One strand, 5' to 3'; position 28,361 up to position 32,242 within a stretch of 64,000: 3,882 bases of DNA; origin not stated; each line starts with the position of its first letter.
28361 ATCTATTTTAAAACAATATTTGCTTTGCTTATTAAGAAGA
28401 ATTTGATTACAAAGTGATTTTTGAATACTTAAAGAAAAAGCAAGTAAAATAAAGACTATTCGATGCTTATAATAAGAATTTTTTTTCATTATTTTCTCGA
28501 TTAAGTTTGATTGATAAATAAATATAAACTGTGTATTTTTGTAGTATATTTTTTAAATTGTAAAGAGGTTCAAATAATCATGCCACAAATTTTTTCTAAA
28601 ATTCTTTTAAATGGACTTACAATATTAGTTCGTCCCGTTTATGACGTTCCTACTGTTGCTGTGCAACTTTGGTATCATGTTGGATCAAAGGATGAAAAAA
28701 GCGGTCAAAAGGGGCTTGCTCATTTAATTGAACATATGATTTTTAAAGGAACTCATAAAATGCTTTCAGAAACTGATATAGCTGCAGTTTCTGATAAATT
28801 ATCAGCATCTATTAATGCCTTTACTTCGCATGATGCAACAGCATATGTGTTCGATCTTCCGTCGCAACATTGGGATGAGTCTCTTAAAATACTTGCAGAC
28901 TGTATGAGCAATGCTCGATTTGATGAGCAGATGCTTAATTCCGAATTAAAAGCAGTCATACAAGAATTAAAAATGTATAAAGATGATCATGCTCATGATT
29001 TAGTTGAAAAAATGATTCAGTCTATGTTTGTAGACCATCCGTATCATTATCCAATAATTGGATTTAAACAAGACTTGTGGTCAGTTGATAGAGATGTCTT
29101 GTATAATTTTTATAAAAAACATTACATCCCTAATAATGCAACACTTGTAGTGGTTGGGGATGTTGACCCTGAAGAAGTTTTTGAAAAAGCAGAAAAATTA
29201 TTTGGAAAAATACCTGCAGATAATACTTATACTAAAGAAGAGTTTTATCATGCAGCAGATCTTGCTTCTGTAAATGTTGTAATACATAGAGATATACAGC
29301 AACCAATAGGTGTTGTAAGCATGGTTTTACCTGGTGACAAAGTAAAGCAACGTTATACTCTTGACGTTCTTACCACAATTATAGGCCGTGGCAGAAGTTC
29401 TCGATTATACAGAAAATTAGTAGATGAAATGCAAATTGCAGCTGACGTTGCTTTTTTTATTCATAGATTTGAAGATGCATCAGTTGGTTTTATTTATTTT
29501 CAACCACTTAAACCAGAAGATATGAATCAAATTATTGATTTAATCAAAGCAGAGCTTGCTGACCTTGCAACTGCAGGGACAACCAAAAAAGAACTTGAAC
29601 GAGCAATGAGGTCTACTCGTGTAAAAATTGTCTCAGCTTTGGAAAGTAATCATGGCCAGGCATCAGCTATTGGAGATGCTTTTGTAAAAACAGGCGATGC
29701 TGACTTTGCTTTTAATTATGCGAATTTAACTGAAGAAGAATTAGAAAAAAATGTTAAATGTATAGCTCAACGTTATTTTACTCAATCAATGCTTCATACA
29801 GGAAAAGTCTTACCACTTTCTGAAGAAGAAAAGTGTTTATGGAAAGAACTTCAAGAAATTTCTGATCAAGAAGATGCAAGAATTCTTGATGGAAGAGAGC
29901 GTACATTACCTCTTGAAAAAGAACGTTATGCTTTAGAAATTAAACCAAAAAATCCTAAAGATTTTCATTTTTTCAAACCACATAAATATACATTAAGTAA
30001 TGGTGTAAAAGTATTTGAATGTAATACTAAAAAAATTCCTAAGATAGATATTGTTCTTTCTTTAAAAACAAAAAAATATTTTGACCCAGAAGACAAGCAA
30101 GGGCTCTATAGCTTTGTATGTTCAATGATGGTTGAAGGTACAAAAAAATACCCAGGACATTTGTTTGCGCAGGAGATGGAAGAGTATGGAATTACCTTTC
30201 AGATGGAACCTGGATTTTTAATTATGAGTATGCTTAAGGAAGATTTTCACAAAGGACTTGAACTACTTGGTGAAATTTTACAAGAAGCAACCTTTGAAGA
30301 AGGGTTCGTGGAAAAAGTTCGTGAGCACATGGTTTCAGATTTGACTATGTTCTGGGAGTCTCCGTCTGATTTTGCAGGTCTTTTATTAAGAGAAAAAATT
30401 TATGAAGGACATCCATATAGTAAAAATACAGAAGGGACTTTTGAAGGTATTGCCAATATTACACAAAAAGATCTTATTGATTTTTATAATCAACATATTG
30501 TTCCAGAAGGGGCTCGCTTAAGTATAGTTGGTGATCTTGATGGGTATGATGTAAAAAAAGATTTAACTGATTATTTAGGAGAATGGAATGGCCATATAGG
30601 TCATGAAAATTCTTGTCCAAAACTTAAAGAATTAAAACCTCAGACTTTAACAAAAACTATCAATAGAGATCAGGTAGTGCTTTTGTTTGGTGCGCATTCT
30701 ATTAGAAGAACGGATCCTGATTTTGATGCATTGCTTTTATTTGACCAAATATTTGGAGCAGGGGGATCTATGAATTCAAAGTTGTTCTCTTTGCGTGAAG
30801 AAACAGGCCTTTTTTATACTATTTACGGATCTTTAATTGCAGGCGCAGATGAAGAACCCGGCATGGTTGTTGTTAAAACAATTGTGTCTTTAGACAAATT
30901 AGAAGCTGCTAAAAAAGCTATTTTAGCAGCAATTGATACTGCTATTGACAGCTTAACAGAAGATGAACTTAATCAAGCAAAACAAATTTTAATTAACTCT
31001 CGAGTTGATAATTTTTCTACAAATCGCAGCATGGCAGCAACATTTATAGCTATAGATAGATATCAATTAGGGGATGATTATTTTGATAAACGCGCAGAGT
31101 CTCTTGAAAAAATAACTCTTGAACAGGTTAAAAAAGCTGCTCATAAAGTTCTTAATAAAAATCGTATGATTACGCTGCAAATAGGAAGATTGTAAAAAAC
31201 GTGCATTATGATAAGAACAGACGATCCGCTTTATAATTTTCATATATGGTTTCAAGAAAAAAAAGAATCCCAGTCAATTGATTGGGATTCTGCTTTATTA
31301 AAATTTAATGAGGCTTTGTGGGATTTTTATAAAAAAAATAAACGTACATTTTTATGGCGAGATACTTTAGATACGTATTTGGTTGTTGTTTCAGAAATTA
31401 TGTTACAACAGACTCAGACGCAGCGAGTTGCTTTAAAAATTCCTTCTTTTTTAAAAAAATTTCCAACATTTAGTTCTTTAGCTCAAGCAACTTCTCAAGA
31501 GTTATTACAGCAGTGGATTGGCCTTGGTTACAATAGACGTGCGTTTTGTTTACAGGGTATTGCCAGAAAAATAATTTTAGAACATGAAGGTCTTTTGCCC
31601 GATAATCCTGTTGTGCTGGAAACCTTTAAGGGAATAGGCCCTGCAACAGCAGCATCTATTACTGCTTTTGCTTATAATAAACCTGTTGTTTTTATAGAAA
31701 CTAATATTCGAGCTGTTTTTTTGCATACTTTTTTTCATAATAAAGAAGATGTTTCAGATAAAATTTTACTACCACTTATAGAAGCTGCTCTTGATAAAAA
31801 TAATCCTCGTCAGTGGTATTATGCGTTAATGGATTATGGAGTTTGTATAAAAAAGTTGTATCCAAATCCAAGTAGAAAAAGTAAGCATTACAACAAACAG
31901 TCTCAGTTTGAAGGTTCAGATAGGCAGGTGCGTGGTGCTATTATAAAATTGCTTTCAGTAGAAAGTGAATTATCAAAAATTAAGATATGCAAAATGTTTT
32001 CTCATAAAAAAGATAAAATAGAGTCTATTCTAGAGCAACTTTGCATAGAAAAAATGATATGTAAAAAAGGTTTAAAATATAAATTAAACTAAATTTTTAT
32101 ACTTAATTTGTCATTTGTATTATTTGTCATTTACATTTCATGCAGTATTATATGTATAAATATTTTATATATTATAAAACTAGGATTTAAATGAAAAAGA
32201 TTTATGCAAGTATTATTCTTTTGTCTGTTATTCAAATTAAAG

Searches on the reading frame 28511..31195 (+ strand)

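Call 11: search_protein_families(library=pfam, proteins=[window:28511-31195:+], max_evalue=0.00001)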
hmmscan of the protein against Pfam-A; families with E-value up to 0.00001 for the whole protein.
window:28511-31195:+ (894 aa): 2 families
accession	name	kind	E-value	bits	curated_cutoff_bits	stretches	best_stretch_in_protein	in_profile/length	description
PF05193.26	Peptidase_M16_C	-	1.5e-60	204.6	23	2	191-367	1-179/181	Peptidase M16 inactive domain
PF00675.25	Peptidase_M16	-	2e-40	138.6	22.3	2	47-183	11-146/149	Insulinase (Peptidase family M16)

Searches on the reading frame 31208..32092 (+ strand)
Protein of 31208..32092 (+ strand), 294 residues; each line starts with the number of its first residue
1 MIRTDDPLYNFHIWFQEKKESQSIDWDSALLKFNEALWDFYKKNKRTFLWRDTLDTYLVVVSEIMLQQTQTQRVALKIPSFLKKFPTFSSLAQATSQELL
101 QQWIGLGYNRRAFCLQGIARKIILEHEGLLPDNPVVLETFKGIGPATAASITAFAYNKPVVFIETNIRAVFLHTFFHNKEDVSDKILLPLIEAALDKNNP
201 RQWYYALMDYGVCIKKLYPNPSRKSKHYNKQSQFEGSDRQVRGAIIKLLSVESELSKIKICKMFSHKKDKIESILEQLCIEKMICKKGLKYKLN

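Call 11: search_protein_families(library=pfam, proteins=[window:31208-32092:+], max_evalue=0.00001)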
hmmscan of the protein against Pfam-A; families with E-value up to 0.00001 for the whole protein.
window:31208-32092:+ (294 aa): 1 family
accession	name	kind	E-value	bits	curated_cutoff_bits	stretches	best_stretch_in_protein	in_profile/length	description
PF00730.31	HhH-GPD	-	1e-14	55.2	26.2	1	61-181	1-93/108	HhH-GPD superfamily base excision DNA repair protein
